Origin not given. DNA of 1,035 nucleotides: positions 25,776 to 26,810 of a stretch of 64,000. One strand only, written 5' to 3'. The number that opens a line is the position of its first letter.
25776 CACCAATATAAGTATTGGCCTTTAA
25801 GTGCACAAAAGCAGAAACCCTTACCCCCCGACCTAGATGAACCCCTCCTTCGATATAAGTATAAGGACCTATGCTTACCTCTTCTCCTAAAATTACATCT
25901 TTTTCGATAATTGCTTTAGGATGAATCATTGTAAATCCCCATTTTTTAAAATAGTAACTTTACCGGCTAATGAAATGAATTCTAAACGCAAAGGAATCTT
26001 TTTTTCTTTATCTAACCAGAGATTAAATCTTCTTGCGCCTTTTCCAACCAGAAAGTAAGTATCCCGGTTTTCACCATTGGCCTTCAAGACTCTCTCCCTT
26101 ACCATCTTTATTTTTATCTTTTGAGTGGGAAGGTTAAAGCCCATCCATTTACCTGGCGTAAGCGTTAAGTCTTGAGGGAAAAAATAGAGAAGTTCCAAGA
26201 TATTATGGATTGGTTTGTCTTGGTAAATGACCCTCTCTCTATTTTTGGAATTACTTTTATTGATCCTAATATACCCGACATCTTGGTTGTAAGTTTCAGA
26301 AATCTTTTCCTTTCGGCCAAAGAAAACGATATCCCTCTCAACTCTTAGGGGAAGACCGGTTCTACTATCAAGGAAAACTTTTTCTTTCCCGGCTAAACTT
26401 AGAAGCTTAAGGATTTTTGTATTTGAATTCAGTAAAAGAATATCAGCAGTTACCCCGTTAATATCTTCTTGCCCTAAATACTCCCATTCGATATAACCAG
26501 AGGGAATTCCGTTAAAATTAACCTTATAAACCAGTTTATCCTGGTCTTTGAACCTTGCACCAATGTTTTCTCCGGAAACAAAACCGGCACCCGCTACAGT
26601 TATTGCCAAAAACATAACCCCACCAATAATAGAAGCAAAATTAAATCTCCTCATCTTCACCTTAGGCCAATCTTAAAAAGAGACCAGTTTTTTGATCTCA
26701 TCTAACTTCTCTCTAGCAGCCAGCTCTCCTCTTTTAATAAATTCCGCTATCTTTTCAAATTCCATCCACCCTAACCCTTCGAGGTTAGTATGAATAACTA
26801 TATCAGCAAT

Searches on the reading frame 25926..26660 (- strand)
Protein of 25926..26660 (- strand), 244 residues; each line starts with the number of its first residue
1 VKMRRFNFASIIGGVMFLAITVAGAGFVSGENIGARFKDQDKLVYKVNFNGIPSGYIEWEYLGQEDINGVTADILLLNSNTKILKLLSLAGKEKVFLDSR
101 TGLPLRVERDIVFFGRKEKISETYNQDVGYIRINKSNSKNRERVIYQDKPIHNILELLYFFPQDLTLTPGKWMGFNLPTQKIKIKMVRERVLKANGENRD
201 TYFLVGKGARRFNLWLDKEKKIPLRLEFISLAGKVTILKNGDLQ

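Call 19: search_protein_families(library=pfam, proteins=[window:25926-26660:-], max_evalue=0.001)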
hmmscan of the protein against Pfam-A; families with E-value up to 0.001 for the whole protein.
window:25926-26660:- (244 aa): 1 family
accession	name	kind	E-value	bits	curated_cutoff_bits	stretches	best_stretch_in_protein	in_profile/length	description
PF11306.15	DUF3108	-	6.7e-05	23.2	26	1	45-236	2-205/209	Protein of unknown function (DUF3108)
